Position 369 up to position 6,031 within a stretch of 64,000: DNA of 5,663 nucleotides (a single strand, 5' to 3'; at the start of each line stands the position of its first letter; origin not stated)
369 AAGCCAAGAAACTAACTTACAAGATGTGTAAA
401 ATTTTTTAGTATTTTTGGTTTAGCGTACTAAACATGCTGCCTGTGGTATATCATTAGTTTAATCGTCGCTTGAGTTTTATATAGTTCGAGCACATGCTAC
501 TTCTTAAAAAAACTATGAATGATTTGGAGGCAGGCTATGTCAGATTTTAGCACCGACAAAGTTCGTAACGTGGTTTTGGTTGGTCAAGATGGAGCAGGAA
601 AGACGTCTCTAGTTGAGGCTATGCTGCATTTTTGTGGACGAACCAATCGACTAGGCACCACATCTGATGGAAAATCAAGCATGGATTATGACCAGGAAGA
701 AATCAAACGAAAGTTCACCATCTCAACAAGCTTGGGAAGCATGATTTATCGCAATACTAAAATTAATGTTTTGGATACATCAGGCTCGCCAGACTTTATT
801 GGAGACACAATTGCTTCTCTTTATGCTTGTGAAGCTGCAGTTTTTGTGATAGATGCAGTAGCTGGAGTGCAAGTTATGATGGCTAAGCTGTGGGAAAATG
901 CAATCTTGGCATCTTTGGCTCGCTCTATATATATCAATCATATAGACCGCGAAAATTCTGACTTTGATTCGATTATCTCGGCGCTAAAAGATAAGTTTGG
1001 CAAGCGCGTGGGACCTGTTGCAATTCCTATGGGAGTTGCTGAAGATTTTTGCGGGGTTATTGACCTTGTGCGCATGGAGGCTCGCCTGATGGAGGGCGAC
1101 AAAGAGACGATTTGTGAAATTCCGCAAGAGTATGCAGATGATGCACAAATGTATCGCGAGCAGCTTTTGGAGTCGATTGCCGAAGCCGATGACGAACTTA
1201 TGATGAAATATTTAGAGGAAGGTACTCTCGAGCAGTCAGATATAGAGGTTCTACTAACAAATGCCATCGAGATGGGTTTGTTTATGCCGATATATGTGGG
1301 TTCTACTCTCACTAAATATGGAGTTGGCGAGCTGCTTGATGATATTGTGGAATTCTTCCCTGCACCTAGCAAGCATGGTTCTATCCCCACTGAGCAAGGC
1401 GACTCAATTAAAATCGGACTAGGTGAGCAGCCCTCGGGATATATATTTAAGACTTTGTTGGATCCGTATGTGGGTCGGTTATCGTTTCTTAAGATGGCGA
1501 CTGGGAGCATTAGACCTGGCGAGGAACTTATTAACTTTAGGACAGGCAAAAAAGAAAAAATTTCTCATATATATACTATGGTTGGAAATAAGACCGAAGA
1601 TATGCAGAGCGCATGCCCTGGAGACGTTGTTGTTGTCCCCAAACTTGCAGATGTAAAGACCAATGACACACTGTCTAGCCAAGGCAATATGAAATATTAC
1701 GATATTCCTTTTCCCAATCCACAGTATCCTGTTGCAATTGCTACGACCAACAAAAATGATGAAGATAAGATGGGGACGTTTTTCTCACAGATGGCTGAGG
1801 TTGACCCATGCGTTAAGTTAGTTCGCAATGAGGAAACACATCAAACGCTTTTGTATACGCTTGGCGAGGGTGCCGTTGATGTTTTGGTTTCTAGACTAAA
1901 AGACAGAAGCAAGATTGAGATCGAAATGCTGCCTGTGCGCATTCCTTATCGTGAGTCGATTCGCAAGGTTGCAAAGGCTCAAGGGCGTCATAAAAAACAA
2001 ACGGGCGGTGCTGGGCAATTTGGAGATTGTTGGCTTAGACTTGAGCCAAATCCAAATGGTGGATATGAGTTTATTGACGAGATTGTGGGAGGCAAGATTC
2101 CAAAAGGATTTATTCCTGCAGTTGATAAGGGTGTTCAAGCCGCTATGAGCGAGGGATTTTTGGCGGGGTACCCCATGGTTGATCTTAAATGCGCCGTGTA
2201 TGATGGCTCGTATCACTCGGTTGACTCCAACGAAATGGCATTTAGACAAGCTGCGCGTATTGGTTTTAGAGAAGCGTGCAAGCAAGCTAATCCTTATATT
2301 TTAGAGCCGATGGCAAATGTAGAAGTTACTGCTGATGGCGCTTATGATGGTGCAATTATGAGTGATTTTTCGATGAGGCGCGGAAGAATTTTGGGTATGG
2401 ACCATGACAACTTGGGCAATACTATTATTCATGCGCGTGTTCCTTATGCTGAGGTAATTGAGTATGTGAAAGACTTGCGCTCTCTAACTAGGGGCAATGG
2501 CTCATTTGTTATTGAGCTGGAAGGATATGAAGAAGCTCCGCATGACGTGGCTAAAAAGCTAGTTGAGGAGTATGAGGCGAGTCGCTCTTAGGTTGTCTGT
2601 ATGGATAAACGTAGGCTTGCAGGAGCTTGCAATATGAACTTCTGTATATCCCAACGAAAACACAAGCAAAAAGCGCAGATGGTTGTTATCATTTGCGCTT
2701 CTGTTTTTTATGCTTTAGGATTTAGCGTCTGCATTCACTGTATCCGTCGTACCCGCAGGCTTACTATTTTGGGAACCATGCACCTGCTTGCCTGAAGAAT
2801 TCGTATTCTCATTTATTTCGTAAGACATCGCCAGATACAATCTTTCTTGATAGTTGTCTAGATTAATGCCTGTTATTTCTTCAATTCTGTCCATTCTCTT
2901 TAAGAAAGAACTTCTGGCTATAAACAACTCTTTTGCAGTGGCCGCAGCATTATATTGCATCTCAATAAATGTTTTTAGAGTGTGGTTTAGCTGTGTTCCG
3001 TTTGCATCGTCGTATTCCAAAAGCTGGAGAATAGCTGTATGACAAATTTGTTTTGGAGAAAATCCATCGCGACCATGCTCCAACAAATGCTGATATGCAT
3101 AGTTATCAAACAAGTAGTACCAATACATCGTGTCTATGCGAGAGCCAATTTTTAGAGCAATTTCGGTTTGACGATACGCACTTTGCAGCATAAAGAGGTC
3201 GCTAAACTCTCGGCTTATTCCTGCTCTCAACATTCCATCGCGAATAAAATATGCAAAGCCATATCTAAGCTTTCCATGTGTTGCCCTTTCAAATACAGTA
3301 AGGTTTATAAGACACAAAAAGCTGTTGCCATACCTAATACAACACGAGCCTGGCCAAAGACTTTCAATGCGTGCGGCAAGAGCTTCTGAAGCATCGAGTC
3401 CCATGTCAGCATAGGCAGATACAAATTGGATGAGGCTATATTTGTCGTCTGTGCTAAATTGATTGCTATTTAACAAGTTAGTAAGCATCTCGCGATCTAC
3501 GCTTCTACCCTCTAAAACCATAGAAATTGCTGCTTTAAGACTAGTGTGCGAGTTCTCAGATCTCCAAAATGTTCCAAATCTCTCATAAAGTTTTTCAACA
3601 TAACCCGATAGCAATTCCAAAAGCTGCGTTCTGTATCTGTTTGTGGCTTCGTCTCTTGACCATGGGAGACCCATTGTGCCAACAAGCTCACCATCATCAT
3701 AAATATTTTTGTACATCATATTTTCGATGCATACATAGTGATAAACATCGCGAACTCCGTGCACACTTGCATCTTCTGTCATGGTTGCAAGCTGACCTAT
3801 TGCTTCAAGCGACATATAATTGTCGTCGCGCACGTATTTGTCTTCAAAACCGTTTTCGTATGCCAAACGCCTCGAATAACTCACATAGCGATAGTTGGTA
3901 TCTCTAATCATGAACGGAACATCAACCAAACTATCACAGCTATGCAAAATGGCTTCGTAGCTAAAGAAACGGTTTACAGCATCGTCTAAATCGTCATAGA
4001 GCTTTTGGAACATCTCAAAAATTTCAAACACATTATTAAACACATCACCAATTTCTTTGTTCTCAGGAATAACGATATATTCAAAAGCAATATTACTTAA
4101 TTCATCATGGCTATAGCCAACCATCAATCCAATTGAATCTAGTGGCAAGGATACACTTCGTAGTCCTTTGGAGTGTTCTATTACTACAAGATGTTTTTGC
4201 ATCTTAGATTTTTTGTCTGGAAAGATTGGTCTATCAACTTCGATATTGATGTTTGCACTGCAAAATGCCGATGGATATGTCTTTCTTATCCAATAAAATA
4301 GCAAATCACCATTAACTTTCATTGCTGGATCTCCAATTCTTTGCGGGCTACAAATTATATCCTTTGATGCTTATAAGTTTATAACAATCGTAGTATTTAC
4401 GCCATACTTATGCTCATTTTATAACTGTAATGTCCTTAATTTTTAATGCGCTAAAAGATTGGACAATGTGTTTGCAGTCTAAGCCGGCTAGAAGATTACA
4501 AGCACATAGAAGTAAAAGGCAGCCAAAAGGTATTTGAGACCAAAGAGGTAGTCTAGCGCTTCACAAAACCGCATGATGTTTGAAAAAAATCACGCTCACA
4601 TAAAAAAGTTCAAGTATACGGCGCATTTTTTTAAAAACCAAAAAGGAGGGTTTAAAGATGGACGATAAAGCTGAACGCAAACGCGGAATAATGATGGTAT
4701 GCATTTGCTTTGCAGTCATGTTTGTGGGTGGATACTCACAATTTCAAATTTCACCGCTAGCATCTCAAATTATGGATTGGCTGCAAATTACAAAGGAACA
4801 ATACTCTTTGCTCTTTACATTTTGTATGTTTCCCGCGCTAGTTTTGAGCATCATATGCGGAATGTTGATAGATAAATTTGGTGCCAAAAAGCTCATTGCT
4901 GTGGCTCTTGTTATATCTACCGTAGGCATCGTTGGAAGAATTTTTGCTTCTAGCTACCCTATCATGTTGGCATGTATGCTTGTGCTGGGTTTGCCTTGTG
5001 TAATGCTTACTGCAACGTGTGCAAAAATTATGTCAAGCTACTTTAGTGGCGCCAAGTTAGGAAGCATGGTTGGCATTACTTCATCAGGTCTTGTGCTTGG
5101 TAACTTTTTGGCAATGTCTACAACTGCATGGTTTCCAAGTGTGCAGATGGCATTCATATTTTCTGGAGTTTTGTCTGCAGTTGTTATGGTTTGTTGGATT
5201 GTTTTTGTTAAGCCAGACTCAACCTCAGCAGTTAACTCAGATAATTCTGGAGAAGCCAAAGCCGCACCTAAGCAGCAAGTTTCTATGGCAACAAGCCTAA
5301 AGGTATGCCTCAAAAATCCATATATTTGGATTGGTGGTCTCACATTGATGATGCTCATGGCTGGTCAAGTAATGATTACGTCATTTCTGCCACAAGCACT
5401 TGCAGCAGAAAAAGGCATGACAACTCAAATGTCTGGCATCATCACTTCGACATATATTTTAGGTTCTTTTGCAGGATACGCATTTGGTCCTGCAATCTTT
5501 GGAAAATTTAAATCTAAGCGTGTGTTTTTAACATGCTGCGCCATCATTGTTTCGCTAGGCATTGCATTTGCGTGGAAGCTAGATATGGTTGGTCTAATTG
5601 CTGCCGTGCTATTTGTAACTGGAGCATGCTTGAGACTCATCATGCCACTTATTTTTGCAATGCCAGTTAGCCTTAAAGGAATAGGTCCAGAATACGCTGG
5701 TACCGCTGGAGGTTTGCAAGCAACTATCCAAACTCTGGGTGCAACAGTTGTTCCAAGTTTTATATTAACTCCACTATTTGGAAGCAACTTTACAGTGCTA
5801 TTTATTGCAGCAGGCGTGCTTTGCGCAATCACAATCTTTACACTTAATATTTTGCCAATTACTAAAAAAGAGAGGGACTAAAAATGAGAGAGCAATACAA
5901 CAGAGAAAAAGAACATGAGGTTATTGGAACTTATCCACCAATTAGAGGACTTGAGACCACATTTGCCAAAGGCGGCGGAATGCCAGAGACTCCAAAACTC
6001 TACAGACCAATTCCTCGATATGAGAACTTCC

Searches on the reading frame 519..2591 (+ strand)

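Call 11: search_protein_families(library=pfam, proteins=[window:519-2591:+], max_evalue=0.001)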
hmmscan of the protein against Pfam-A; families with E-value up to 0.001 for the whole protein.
window:519-2591:+ (690 aa): 7 families
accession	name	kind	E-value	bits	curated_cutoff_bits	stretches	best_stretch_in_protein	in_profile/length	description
PF03764.24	EFG_IV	-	1.2e-43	148.2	24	1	474-591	2-121/121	Elongation factor G, domain IV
PF00009.33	GTP_EFTU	-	7.2e-33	114.2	26.5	1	14-281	2-187/188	Elongation factor Tu GTP binding domain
PF00679.30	EFG_C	-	2e-23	82.6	27.9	1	594-680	2-88/89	Elongation factor G C-terminus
PF14492.12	EFG_III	-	1.7e-17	63.7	27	1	398-470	1-73/75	Elongation Factor G, domain III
PF22042.2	EF-G_D2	-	4.9e-16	59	27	1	306-387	3-83/84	Elongation factor G domain 2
PF03144.31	GTP_EFTU_D2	-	5.5e-07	30.4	30.3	1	319-385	1-72/73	Elongation factor Tu domain 2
PF01926.29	MMR_HSR1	-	0.00026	21.5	21.9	0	17-120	1-92/113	50S ribosome-binding GTPase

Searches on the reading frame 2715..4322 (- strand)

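Call 11: search_protein_families(library=pfam, proteins=[window:2715-4322:-], max_evalue=0.001)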
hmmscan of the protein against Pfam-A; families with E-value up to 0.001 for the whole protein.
window:2715-4322:- (535 aa): 1 family
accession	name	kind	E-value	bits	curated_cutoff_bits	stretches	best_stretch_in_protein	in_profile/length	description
PF13556.12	HTH_30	-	3e-14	53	27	1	447-502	3-58/59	PucR C-terminal helix-turn-helix domain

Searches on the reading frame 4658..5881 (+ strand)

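Call 11: search_protein_families(library=pfam, proteins=[window:4658-5881:+], max_evalue=0.001)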
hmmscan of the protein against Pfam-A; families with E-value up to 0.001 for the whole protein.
window:4658-5881:+ (407 aa): 2 families
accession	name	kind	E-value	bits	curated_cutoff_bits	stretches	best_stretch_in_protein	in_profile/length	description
PF07690.21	MFS_1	-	1.4e-34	120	33.4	1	18-366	2-347/347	Major Facilitator Superfamily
PF00083.30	Sugar_tr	-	1.7e-05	24.4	22.3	1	25-202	13-209/452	Sugar (and other) transporter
